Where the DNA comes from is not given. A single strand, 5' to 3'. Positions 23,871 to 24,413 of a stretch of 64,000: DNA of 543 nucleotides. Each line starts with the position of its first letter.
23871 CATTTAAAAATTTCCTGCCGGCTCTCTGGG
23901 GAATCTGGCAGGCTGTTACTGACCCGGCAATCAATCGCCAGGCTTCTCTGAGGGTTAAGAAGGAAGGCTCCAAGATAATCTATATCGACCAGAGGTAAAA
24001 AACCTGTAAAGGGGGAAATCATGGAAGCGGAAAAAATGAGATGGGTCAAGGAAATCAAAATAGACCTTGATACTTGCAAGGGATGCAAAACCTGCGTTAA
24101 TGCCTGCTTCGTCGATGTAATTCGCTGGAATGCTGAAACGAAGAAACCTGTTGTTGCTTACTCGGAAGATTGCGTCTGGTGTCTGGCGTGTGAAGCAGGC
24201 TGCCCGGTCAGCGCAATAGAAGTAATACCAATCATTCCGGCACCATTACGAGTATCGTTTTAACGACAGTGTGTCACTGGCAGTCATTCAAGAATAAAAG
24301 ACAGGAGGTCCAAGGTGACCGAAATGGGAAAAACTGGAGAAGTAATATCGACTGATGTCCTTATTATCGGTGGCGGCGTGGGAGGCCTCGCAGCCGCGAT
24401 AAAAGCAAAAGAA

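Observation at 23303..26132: Hydrolase-like protein + 2x[4Fe-4S] ferredoxin + SdhA/AprA-superfamily flavoprotein triad with atypical active-site motif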

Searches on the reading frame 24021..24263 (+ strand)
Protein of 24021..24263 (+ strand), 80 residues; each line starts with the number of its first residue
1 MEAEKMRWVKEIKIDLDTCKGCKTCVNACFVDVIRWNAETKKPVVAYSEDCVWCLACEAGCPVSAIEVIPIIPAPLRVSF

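Call 3: search_protein_families(library=pfam, proteins=[window:24021-24263:+], max_evalue=0.01)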
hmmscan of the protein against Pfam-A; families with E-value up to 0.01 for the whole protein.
window:24021-24263:+ (80 aa): 11 families
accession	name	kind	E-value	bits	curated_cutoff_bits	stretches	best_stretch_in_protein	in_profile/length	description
PF00037.32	Fer4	-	2.8e-08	33.7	21.1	1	12-35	1-24/24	4Fe-4S binding domain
PF14697.11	Fer4_21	-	6.5e-08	33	35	1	13-67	2-58/59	4Fe-4S dicluster domain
PF12838.12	Fer4_7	-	6.7e-08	33.3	27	1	18-65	1-52/52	4Fe-4S dicluster domain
PF12797.12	Fer4_2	-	9.1e-08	32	24.5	1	12-29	3-20/22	4Fe-4S binding domain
PF13237.11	Fer4_10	-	2.1e-07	31.2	25.5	1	12-62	2-53/53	4Fe-4S dicluster domain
PF13187.11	Fer4_9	-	9.5e-07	29.2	27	1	19-66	2-52/52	4Fe-4S dicluster domain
PF13183.11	Fer4_8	-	1.6e-05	25.8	27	0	10-32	45-67/68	4Fe-4S dicluster domain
PF12837.12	Fer4_6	-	5.3e-05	23.4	25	1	12-29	2-19/24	4Fe-4S binding domain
PF12800.12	Fer4_4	-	0.00021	21.8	24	1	17-29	2-14/17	4Fe-4S binding domain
PF13484.11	Fer4_16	-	0.00033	21.8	30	0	18-37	1-20/66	4Fe-4S double cluster binding domain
PF25160.1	LdpA_Fe-S-bd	-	0.0027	17.9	27.6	0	12-36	21-45/49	LdpA Fe-S cluster-binding domain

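Call 4: search_protein_families(library=ncbifam, proteins=[window:24021-24263:+], max_evalue=0.01)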
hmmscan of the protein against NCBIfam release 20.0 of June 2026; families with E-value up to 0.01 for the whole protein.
window:24021-24263:+ (80 aa): 64 families (the best 25 are shown)
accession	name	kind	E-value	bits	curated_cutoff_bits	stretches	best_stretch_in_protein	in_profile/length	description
NF040864.1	HgcB_ferredoxin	equivalog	1.5e-10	40.8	99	1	9-69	6-64/93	mercury methylation ferredoxin HgcB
NF043039.1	HgcAB_like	equivalog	1.8e-09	37.7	285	1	10-66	293-349/350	HgcAB-like fusion protein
NF038196.1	ferrodoxin_EFR1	subfamily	3.6e-09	37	75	1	9-68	177-231/242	EFR1 family ferrodoxin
NF006221.0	PRK08348.1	subfamily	7.1e-09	35.5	124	1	11-68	38-94/136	NADH-plastoquinone oxidoreductase subunit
NF042909.1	FMH_DH_FwdF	exception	2e-08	33.8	375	1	11-68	251-313/336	tungsten-dependent formylmethanofuran dehydrogenase subunit FwdF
TIGR04395.1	cutC_activ_rSAM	equivalog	3.1e-08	33.2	360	1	9-69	46-106/309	choline TMA-lyase-activating enzyme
NF045874.1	Vhu_polyferre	exception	5.7e-08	31.9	600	1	6-68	185-245/381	F420-non-reducing hydrogenase associated-polyferredoxin VhuB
TIGR01944.1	rnfB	subfamily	6.7e-08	32.3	68.7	1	11-71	107-165/190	RnfABCDGE type electron transport complex subunit B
NF003475.0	PRK05113.1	equivalog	7e-08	32.6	203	1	10-71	106-165/190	electron transport complex subunit RsxB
NF042987.1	OGOR_delta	exception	8.5e-08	32.2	125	1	9-68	23-87/89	2-oxoglutarate ferredoxin oxidoreductase subunit delta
NF005504.0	PRK07118.1-3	equivalog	2.4e-07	30.4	437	1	18-70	141-192/293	Fe-S cluster domain-containing protein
NF005415.0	PRK06991.1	equivalog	3e-07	30.4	281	1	13-71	81-137/284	electron transport complex subunit RsxB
NF058577.1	FdxA_fam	equivalog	3.4e-07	30.3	65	1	48-67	6-25/52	4Fe-4S ferredoxin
TIGR03048.1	PS_I_psaC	equivalog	5e-07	29.9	130.65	1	12-66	4-62/80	photosystem I iron-sulfur center protein PsaC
TIGR02179.1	PorD_KorD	subfamily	6.1e-07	29.5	60.05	1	10-39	48-77/78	2-oxoacid:acceptor oxidoreductase, delta subunit, pyruvate/2-ketoisovalerate family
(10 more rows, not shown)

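Call 65: search_solved_structures(query=window:24021-24263:+, max_evalue=0.01, show_alignments=1)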
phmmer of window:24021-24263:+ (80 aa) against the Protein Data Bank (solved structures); distinct sequences matched with E-value up to 0.01: 97 (the best 60 are shown).
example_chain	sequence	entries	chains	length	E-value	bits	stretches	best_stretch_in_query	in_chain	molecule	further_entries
9sw6_H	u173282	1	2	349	4.1e-17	65.2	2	11-68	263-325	Tungsten formylmethanofuran dehydrogenase, subunit F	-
5t5i_F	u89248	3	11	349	4.3e-15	58.8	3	11-68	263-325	Tungsten formylmethanofuran dehydrogenase subunit fwdF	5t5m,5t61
9sw6_G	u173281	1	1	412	1.2e-11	47.8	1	6-68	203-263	Polyferredoxin protein MvhB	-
9sfi_T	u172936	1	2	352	9.6e-11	44.9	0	5-32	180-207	4Fe-4S ferredoxin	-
9sfi_O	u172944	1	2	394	8.6e-09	38.7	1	5-67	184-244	Ferredoxin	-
7f4v_aC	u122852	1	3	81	4.3e-08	36.4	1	14-68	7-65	Photosystem I iron-sulfur center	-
5zji_C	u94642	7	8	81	4.4e-08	36.4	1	14-68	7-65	photosystem I subunit VII | Photosystem I iron-sulfur center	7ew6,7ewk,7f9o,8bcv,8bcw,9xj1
9xj9_C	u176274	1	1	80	5e-08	36.2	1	16-68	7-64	Photosystem I iron-sulfur center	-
9e0j_K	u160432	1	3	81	6e-08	36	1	16-68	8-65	Photosystem I iron-sulfur center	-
9s1l_C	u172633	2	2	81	6.5e-08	35.9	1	14-68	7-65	Photosystem I iron-sulfur center (PsaC)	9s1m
7wfd_AC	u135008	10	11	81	7.9e-08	35.6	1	14-68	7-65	Photosystem I iron-sulfur center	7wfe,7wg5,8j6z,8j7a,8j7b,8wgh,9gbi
6igz_C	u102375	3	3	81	8.2e-08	35.5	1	14-69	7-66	PsaC | Photosystem I iron-sulfur center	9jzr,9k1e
8cmo_C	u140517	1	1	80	8.5e-08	35.5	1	16-68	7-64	Photosystem I subunit VII PsaC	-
2wsc_C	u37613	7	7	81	8.8e-08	35.4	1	14-68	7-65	PHOTOSYSTEM I IRON-SULFUR CENTER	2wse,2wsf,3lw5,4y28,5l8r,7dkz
2o01_C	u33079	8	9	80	9.9e-08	35.3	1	16-68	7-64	Photosystem I iron-sulfur center | PsaC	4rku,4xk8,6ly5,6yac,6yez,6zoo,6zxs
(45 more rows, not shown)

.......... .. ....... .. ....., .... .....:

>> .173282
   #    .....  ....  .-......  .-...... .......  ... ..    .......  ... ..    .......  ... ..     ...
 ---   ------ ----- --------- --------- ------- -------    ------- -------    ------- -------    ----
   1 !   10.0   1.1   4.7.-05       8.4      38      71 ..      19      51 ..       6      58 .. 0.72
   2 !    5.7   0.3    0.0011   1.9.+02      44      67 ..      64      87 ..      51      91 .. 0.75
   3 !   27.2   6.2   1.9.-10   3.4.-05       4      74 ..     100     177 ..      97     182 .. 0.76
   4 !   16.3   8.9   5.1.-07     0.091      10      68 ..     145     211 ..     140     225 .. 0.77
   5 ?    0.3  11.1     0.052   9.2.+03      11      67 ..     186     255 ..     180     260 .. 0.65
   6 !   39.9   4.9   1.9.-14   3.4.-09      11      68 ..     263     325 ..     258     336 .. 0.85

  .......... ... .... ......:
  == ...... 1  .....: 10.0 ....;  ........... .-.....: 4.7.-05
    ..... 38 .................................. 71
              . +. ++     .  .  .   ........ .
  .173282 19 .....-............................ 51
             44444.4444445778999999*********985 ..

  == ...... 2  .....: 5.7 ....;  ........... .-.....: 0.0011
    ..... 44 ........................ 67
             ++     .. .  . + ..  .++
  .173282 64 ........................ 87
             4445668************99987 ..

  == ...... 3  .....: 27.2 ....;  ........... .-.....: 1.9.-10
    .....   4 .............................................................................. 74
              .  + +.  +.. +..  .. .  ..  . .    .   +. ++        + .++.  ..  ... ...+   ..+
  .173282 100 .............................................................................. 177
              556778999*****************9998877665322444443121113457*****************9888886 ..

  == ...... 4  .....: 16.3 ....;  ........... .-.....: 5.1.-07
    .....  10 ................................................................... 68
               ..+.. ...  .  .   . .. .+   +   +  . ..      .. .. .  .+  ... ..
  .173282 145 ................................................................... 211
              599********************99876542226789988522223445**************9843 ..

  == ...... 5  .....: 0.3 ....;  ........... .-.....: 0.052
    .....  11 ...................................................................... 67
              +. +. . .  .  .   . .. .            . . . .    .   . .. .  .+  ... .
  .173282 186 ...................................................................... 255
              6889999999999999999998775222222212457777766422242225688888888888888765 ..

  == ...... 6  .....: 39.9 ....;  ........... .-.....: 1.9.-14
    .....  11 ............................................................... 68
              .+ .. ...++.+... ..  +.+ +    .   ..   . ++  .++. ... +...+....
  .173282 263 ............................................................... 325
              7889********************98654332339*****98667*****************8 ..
